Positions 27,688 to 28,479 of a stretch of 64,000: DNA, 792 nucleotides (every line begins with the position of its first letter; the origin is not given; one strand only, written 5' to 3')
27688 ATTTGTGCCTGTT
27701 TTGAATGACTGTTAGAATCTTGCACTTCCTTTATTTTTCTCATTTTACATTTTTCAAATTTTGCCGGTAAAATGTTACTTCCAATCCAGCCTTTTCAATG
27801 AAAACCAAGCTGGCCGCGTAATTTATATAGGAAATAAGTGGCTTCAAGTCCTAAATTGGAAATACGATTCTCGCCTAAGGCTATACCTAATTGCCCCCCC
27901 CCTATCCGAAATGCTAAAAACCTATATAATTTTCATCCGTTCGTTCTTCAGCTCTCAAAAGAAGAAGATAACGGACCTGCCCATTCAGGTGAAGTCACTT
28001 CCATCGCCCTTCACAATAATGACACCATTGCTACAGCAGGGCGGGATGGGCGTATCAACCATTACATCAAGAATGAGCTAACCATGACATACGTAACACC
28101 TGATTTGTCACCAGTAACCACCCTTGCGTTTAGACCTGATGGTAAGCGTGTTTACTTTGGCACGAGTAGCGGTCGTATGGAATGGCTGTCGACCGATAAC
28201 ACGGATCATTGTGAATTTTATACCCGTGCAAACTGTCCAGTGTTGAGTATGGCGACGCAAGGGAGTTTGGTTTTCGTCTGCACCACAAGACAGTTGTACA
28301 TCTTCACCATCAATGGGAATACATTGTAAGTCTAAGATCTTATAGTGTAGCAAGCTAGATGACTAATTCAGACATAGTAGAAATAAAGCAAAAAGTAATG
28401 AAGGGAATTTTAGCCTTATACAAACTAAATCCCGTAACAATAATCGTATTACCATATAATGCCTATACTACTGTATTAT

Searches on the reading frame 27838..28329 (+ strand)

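Call 23: search_protein_families(library=pfam, proteins=[window:27838-28329:+], max_evalue=0.01)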
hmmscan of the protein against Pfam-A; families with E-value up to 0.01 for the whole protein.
window:27838-28329:+ (163 aa): 12 families
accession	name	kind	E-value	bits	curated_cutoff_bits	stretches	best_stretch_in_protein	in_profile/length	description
PF00400.38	WD40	-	3.4e-06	27.8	27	0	48-74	9-36/39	WD domain, G-beta repeat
PF23775.1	Beta-prop_RIG_2nd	-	8.4e-06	25.8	80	1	79-160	27-108/278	RIG second beta-propeller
PF24807.1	WD40_CDC20-Fz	-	1.9e-05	24.6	200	1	89-155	50-115/292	CDC20/Fizzy WD40 domain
PF23414.1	Beta-prop_EML_2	-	6.3e-05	22.9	90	1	59-156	7-108/266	Echinoderm microtubule-associated protein second beta-propeller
PF25174.1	Beta-prop_THOC3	-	0.00013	21.5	305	1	44-126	40-124/272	THOC3 beta-propeller domain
PF24814.1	WD40_Prp19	-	0.00043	19.9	320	1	48-113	89-158/281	Prp19 WD40 domain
PF23869.1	Beta-prop_WDR75_1st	-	0.00068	19.4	45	1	35-150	170-288/292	WD repeat-containing protein 75 first beta-propeller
PF24817.1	WD40_WDHD1_1st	-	0.0012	18.5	109.9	1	48-148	3-104/291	WDHD1 first WD40 domain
PF12894.13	ANAPC4_WD40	-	0.0018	18.9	22.9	0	89-134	37-82/91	Anaphase-promoting complex subunit 4 WD40 domain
PF23409.1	Beta-prop_EML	-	0.0043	17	88.2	0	48-111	196-261/267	Echinoderm microtubule-associated protein first beta-propeller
PF23756.1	Beta-prop_HPS5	-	0.0063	16.2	34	1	48-160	57-184/328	HPS5 beta propeller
PF25171.1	Beta-prop_WDR36-Utp21_1st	-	0.0071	16.2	80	0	23-112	137-215/266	WDR36/Utp21 first beta-propeller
